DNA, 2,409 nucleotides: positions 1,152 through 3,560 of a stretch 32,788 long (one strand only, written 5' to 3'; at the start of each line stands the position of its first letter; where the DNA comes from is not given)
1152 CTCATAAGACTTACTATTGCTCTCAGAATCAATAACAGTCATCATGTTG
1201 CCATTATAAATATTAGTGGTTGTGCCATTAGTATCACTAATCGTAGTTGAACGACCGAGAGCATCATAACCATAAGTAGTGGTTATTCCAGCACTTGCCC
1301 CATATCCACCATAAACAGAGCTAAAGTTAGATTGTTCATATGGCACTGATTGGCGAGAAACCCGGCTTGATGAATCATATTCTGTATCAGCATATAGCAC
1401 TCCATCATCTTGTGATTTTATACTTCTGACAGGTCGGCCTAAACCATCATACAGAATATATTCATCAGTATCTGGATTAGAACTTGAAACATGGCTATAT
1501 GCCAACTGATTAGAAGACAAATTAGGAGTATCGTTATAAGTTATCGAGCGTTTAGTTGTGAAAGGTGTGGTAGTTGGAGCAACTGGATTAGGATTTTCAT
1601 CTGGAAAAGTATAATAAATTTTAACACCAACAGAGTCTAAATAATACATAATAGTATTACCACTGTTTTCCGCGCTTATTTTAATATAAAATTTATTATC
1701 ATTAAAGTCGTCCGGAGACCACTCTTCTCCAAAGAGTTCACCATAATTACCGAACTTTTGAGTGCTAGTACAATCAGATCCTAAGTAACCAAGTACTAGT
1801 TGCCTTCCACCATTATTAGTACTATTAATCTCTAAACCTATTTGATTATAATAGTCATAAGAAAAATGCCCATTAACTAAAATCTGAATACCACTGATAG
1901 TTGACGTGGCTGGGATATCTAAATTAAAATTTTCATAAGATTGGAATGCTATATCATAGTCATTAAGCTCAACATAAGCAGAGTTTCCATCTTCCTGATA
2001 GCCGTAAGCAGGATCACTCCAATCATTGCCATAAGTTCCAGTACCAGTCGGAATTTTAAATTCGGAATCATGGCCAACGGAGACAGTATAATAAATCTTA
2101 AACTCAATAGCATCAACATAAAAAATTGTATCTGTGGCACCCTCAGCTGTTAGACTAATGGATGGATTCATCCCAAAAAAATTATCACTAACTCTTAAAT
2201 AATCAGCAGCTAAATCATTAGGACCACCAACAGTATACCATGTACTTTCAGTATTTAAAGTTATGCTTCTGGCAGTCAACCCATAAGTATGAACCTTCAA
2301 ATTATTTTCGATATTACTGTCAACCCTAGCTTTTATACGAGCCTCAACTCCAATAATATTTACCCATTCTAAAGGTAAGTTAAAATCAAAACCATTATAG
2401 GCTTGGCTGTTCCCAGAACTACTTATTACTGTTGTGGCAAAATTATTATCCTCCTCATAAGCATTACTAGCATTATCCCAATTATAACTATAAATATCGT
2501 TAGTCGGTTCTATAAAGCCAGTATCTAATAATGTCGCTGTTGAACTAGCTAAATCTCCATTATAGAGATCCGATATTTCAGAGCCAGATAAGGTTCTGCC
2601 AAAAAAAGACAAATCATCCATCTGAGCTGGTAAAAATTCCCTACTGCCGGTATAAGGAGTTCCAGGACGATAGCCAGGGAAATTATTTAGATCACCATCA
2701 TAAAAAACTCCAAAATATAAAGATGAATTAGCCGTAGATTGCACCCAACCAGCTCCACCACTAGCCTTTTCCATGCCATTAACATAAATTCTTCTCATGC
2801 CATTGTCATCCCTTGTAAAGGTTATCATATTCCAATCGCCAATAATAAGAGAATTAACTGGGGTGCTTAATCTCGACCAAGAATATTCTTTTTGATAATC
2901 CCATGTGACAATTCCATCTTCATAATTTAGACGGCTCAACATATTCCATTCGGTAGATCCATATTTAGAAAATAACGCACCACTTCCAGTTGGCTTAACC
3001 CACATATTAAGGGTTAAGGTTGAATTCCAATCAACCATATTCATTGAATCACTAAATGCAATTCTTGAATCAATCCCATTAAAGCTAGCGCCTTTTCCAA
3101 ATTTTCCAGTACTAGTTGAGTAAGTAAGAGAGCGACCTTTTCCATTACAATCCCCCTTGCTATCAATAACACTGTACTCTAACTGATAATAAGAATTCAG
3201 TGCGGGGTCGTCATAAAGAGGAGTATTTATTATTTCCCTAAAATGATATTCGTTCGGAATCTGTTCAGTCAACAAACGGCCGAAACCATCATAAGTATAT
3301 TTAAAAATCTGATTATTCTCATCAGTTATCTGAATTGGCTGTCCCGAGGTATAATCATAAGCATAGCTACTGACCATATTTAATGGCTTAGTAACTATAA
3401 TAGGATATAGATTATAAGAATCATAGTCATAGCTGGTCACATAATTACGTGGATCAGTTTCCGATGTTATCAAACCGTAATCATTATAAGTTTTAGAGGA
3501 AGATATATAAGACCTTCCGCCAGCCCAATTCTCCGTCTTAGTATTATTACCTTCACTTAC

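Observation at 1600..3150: A ~520-aa LamG plus double-domain module inserted in the middle of the RHS/YD-repeat shell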

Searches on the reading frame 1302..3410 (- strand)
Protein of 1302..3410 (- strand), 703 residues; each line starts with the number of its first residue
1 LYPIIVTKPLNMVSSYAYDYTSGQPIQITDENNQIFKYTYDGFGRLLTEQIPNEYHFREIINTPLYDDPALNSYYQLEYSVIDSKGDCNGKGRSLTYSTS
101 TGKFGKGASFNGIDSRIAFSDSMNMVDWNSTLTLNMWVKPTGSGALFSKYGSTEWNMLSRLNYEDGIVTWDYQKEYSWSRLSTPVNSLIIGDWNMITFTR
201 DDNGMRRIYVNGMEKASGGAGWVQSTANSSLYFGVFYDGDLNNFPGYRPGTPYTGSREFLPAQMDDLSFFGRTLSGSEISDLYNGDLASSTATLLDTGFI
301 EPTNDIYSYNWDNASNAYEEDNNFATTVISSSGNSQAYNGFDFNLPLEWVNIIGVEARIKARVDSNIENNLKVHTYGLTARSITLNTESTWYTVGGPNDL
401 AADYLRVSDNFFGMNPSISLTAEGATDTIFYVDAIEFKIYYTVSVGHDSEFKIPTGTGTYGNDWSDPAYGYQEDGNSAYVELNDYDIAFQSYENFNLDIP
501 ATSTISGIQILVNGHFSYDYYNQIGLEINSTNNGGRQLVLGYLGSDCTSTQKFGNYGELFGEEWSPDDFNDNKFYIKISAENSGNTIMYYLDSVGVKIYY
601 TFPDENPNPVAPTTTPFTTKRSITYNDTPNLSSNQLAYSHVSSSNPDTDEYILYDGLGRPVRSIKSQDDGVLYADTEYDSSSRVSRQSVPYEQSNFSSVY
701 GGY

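Call 14: find_homologous_proteins(query=window:1302-3410:-, max_evalue=0.001)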
Query window:1302-3410:-: 8000 candidates shared short words with the query, none scored E <= 0.001.

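Call 20: find_related_loci(query=window:1302-3410:-, collection=genome_contigs, flank=10000)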
Query window:1302-3410:- (703 aa) in genome_contigs; peptide patterns used: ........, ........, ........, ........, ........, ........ (x = any residue, [..] = any of these).
34 stretches matched a pattern, but none encodes a relative of the query by tblastn (E <= 1e-3).

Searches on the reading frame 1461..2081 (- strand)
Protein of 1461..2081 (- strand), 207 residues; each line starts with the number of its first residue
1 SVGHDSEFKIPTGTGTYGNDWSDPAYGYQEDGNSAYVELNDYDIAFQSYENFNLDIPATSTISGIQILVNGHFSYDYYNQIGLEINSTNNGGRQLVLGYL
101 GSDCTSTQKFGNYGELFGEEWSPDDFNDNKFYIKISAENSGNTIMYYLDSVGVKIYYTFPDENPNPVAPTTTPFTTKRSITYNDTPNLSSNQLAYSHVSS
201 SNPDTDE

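Call 7: search_protein_families(library=pfam, proteins=[window:1461-2081:-], max_evalue=10)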
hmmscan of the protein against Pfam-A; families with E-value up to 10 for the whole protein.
seq(207 aa): 1 family
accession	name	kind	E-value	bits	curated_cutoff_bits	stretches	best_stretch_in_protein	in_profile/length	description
PF13287.12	Fn3_assoc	-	5.2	7.7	23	1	151-191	8-37/59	Fn3 associated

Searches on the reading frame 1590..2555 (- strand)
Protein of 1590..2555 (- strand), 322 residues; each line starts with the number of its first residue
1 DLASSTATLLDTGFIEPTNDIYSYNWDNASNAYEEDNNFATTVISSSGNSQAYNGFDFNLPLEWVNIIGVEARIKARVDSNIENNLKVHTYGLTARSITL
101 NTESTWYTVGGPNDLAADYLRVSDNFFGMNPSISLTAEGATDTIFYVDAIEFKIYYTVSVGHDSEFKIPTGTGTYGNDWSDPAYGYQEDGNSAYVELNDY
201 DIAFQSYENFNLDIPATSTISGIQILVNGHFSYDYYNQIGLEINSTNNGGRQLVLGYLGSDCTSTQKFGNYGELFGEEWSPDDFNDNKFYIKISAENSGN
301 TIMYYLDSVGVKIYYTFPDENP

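Call 18: search_solved_structures(query=window:1590-2555:-, max_evalue=10, show_alignments=2)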
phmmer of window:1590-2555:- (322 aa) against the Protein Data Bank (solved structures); distinct sequences matched with E-value up to 10: 0.

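Call 21: search_protein_representatives(protein=window:1590-2555:-)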
Query: 322 residues. Proteins with E-value up to 0.001 (for the whole library): 486; up to 1e-10: 46; up to 1e-30: 1. The best 150 are listed.
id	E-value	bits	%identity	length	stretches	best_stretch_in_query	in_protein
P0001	7.2e-211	715.8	100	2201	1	1-322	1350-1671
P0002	1.7e-27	113.2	27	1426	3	9-320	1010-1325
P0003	2.4e-23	99.6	35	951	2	165-318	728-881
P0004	3.2e-23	99.2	35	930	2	164-317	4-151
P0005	9.8e-23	97.6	27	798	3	8-297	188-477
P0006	9.8e-21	91.0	28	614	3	147-294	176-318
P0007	8.2e-18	81.4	29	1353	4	174-318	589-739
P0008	2.8e-16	76.4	31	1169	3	175-319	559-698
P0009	2.9e-16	76.3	28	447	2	162-315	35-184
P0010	3.0e-16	76.3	30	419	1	24-316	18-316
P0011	3.6e-16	76.0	32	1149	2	162-316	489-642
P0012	1.4e-15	74.1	29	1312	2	154-319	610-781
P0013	1.6e-15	73.9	36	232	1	161-317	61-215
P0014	3.9e-15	72.6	29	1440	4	157-317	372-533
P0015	4.8e-15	72.3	29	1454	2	156-317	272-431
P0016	5.4e-15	72.1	28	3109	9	24-315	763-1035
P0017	8.3e-15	71.5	35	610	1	163-322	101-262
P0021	3.7e-14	69.4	34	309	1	163-316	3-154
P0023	1.9e-13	67.1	30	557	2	154-316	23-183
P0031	1.9e-12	63.8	34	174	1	163-316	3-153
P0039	2.6e-11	60.0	31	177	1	163-317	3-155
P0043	4.7e-11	59.2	36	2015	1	159-322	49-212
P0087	8.4e-09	51.8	28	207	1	159-316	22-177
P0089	9.0e-09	51.7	32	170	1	163-317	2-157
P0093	1.4e-08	51.1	33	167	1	163-316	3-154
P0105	3.3e-08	49.9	32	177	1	163-317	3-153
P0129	9.1e-08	48.4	30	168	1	163-316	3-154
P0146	2.5e-07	47.0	30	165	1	163-316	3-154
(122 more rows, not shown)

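Call 27: search_protein_families(library=pfam, alignment_id=A1, max_evalue=0.001)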
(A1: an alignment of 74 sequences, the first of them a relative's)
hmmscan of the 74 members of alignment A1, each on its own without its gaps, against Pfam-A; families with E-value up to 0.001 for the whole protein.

A. member 1, P0002 (1426 aa): 2 families
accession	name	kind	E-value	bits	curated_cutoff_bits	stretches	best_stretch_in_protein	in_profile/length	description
PF13385.13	Laminin_G_3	-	2.2e-07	31.6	27.6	1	1352-1417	90-151/151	Concanavalin A-like lectin/glucanases superfamily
PF20068.4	Amphi-Trp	-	0.00082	19.8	27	0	902-942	47-85/93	Amphi-Trp domain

B. families by the number of members that match (of 74 scanned): 54 families (the first 25 are shown)
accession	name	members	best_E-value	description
PF19403.5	SpaA_2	5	8.1e-19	Prealbumin-like fold domain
PF13519.12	VWA_2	5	1.2e-07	von Willebrand factor type A domain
PF00092.34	VWA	5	2.3e-07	von Willebrand factor type A domain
PF16656.11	Pur_ac_phosph_N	4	2.5e-08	Purple acid Phosphatase, N-terminal domain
PF00404.24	Dockerin_1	3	9.5e-13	Dockerin type I domain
PF00932.25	LTD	3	3.7e-12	Lamin Tail Domain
PF19077.6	Big_13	3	7.9e-10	Bacterial Ig-like domain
PF18676.6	MBG_2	2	2.1e-71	MBG domain (YGX type)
PF18998.6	Flg_new_2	2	5e-46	Divergent InlB B-repeat domain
PF01183.26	Glyco_hydro_25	2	4.1e-42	Glycosyl hydrolases family 25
PF17957.7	Big_7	2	3.4e-31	Bacterial Ig domain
PF17210.9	SdrD_B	2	2.9e-20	SdrD B-like domain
PF11617.13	Cu-binding_MopE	2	6e-20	Putative metal-binding motif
PF13750.12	Big_3_3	2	5.5e-11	Bacterial Ig-like domain (group 3)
PF13385.13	Laminin_G_3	2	1.5e-07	Concanavalin A-like lectin/glucanases superfamily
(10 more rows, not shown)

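Call 36: predict_structure(alignment_id=A2)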
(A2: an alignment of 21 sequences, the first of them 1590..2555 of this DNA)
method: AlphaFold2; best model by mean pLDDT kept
length: 322 residues; sequences in the alignment: 21
mean_pLDDT: 85.3   pTM: 0.72
mean pLDDT of the five models: 85.3, 84.3, 83.6, 83.4, 82.5
residues with pLDDT >= 90: 171; 70-90: 108; 50-70: 32; < 50: 11
segments of 3 or more residues with pLDDT < 50: 1-5, 125-127
pLDDT, mean of each block of 10 residues (from residue 1): 57 94 88 97 88 90 82 96 89 85 96 76 54 91 96 89 93 86 94 92 93 92 92 73 69 64 86 84 86 88 93 85 47
secondary structure, 60 per line:
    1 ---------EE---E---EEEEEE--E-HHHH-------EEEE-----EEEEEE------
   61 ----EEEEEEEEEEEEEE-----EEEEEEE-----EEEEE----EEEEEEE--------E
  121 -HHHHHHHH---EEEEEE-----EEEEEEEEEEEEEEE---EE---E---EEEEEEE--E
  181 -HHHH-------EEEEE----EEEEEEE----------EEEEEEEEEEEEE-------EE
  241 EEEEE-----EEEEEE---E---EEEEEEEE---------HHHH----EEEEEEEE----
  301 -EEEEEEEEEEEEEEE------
elements in order: E19-24 H29-32 E40-43 E49-54 E65-78 E84-90 E96-100 E105-111 H122-129 E133-138 E144-158 E171-177 H182-185 E193-197 E202-208 E219-231 E239-245 E251-256 E264-271 H281-284 E289-296 E302-316

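Call 38: fold_search(model_id=the predicted structure, library=pdb)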
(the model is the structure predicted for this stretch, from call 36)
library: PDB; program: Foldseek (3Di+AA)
matches with E <= 10: 1777; with E <= 0.001: 123
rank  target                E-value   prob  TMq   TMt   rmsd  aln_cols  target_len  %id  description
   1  8w7n                  9.9e-09  1.00  0.25  0.09  19.9       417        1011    9  Crystal structure of the in-cell Cry1Aa purified from Bacillus thuringiensis (released 2024-03-06)
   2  4w8j                  1.2e-08  1.00  0.25  0.09  20.8       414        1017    9  Structure of the full-length insecticidal protein Cry1Ac reveals intriguing details of toxin packaging into in vivo form (released 2014-09-17)
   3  4xup_D                2.7e-08  1.00  0.26  0.26  18.1       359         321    8  Structure of the N-terminal CBM22-1-CBM22-2 tandem domain from Paenibacillus barcinonensis Xyn10C (released 2015-06-03)
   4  4xup_F                3.4e-08  1.00  0.30  0.29  17.0       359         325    9  Structure of the N-terminal CBM22-1-CBM22-2 tandem domain from Paenibacillus barcinonensis Xyn10C (released 2015-06-03)
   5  7kwb_B                5.5e-08  1.00  0.26  0.22  18.5       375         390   12  Surface glycan-binding protein B from Bacteroides thetaiotaomicron (released 2021-02-17)
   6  5x7o_A                8.9e-08  1.00  0.27  0.08  19.0       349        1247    9  Crystal structure of Paenibacillus sp. 598K alpha-1,6-glucosyltransferase (released 2017-07-26)
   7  4xup_B                1.2e-07  1.00  0.27  0.28  16.7       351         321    9  Structure of the N-terminal CBM22-1-CBM22-2 tandem domain from Paenibacillus barcinonensis Xyn10C (released 2015-06-03)
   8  9h99                  1.3e-07  1.00  0.25  0.09  19.7       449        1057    9  Native structure of the full-length pesticidal protein Cry1Ca18 at pH7, from crystals formed in vivo (released 2025-11-12)
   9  6vls_D                3.0e-07  1.00  0.22  0.09  16.4       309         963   12  Structure of C-terminal fragment of Vip3A toxin (released 2020-07-22)
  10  4h3w_A                3.6e-07  1.00  0.23  0.23  20.9       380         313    8  Crystal structure of a putative secreted protein (BDI_1231) from Parabacteroides distasonis ATCC 8503 at 2.00 A resolu (released 2012-11-14)
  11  5xnr                  5.5e-07  1.00  0.28  0.24  16.7       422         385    9  Truncated AlyQ with CBM32 and alginate lyase domains (released 2018-06-13)
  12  7kwb_A                6.8e-07  1.00  0.27  0.21  18.8       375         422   11  Surface glycan-binding protein B from Bacteroides thetaiotaomicron (released 2021-02-17)
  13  6vls_B                8.8e-07  1.00  0.22  0.09  16.4       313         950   11  Structure of C-terminal fragment of Vip3A toxin (released 2020-07-22)
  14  2e26_A                1.1e-06  1.00  0.27  0.14  19.6       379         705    9  Crystal structure of two repeat fragment of reelin (released 2007-05-22)
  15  2dcj_B                1.1e-06  1.00  0.28  0.28  13.6       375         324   14  A two-domain structure of alkaliphilic XynJ from Bacillus sp. 41M-1 (released 2007-03-20)
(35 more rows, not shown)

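Call 67: search_protein_families(library=phrogs, proteins=[P0089, P0105, P0031, P0093, P0129, P0146, P0039, P0013, P0087, window:1590-2555:-], max_evalue=0.01)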
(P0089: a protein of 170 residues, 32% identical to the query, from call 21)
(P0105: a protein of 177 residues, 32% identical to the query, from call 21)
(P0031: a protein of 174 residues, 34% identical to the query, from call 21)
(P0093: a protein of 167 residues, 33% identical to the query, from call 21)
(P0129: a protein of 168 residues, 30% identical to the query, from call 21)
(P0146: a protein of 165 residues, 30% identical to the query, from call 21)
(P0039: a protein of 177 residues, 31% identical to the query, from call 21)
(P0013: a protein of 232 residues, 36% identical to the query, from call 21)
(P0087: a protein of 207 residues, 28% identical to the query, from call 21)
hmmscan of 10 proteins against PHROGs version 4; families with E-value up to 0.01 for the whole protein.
P0089 (170 aa): 0 families

P0105 (177 aa): 0 families

P0031 (174 aa): 0 families

P0093 (167 aa): 0 families

P0129 (168 aa): 0 families

P0146 (165 aa): 0 families

P0039 (177 aa): 0 families

P0013 (232 aa): 0 families

P0087 (207 aa): 0 families

window:1590-2555:- (322 aa): 0 families

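Call 68: fold_search(model_id=the predicted structure, library=viral)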
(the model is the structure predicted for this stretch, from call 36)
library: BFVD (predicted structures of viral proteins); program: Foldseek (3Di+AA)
matches with E <= 10: 1893; with E <= 0.001: 339
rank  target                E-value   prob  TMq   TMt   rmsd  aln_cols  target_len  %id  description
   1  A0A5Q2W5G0            4.9e-10  1.00  0.44  0.11   3.0       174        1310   19  (no name in the UniProt tables at hand)
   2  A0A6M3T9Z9            5.4e-10  1.00  0.41  0.26  14.4       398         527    9  Uncharacterized protein [Sphingomonas phage Kharn]
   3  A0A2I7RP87            1.3e-09  1.00  0.30  0.26  16.9       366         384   10  (no name in the UniProt tables at hand)
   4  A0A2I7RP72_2          3.2e-09  1.00  0.30  0.15  18.0       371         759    9  (no name in the UniProt tables at hand)
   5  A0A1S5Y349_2          6.0e-09  1.00  0.23  0.10  19.6       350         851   12  DUF2341-containing protein [uncultured archaeal virus]
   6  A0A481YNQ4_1          1.4e-08  1.00  0.31  0.10  17.0       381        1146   11  Collagen triple helix repeat protein [Pithovirus LCDPAC02]
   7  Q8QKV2                1.7e-08  1.00  0.27  0.14  14.9       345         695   11  EsV-1-164 [Ectocarpus siliculosus virus 1 (isolate New Zealand/Kaikoura/1988)]
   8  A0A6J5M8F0            1.8e-08  1.00  0.41  0.63   4.6       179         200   17  Uncharacterized protein [uncultured Caudovirales phage]
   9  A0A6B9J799            1.8e-08  1.00  0.25  0.11  19.9       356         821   11  Minor tail protein [Arthrobacter phage DrYang]
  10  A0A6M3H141            2.7e-08  1.00  0.27  0.07  26.9       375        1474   11  (no name in the UniProt tables at hand)
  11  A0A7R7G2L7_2          3.3e-08  1.00  0.21  0.07  21.2       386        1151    9  (no name in the UniProt tables at hand)
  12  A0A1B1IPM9            3.9e-08  1.00  0.32  0.16  11.1       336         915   12  (no name in the UniProt tables at hand)
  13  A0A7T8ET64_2          4.3e-08  1.00  0.27  0.08  34.9       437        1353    7  (no name in the UniProt tables at hand)
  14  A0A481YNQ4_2          5.1e-08  1.00  0.29  0.10  18.2       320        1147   13  Collagen triple helix repeat protein [Pithovirus LCDPAC02]
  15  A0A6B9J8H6            5.4e-08  1.00  0.39  0.15  15.6       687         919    7  (no name in the UniProt tables at hand)
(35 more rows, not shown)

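Call 88: search_solved_structures(query=A2, max_evalue=1, show_alignments=1)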
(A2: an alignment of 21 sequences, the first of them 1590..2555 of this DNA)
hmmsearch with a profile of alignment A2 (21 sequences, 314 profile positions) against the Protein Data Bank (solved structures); distinct sequences matched with E-value up to 1: 0.

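Call 89: search_protein_families(library=ncbifam, proteins=[P0089, P0105, P0031, P0013, P0017, P0005, P0004, P0010, P0023, window:1590-2555:-], max_evalue=0.01)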
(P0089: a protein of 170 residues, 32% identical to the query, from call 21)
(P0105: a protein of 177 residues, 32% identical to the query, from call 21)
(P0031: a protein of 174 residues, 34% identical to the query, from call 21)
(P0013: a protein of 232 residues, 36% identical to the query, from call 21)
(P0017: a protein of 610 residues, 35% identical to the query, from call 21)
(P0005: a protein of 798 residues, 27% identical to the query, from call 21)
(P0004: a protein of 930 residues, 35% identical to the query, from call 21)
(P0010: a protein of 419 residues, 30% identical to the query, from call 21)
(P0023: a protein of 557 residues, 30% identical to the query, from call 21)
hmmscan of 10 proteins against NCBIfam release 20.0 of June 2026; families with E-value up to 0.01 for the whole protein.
P0089 (170 aa): 0 families

P0105 (177 aa): 0 families

P0031 (174 aa): 0 families

P0013 (232 aa): 1 family
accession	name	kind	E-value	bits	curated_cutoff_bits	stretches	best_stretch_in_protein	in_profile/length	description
NF041681.1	HGxxPAAW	subfamily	0.0052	16.8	33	1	12-49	15-52/55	HGxxPAAW family protein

P0017 (610 aa): 0 families

P0005 (798 aa): 0 families

P0004 (930 aa): 0 families

P0010 (419 aa): 0 families

P0023 (557 aa): 1 family
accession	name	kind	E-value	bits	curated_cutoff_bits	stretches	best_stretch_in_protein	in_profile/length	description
TIGR04183.1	Por_Secre_tail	domain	0.00011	22.1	23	1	444-525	1-71/72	T9SS type A sorting domain-containing protein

window:1590-2555:- (322 aa): 0 families

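Call 90: list_cluster_members(proteins=[P0002, P0005, P0013, P0017, P0021, P0031, P0089, P0105, P0016, P0043])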
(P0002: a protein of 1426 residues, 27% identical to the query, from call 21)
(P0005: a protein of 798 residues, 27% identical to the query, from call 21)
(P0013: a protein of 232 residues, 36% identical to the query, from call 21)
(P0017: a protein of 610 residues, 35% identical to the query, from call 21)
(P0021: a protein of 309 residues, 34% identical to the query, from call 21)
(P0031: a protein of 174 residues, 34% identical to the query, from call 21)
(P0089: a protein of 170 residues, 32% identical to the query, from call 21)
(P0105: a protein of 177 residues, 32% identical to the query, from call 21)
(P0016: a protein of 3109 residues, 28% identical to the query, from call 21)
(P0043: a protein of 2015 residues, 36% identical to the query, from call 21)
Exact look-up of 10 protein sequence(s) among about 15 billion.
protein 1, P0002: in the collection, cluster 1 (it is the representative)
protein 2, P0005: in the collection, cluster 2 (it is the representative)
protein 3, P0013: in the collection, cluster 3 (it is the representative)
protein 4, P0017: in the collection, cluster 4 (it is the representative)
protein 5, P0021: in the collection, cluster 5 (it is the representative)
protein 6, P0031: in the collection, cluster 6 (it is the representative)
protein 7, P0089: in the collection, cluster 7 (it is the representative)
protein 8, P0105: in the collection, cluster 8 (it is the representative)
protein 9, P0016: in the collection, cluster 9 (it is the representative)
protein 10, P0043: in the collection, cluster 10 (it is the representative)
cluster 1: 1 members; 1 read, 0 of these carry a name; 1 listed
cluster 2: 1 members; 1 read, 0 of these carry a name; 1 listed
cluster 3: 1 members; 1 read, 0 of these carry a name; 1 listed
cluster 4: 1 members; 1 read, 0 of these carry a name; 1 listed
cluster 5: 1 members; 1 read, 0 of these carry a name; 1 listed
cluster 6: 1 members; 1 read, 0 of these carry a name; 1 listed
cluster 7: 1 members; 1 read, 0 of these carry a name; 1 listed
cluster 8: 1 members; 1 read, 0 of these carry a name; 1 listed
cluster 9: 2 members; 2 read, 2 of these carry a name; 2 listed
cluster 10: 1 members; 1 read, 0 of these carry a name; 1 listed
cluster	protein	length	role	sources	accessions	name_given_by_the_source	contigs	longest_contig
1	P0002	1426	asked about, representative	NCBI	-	-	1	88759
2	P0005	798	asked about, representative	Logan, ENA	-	-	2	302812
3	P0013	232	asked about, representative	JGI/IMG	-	-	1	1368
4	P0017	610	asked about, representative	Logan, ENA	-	-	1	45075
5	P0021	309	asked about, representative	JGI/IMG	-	-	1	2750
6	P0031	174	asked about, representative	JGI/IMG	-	-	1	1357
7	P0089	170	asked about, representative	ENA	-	-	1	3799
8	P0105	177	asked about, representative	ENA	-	-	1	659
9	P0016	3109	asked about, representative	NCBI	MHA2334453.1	MAG: DUF2341 domain-containing protein, partial [Candidatus Hodarchaeales archaeon]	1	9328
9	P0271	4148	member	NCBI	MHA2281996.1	MAG: DUF2341 domain-containing protein, partial [Promethearchaeota archaeon]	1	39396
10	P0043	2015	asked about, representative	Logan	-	-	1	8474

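Call 96: find_encoding_contigs(protein=P0001, flank=3000, max_places=6)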
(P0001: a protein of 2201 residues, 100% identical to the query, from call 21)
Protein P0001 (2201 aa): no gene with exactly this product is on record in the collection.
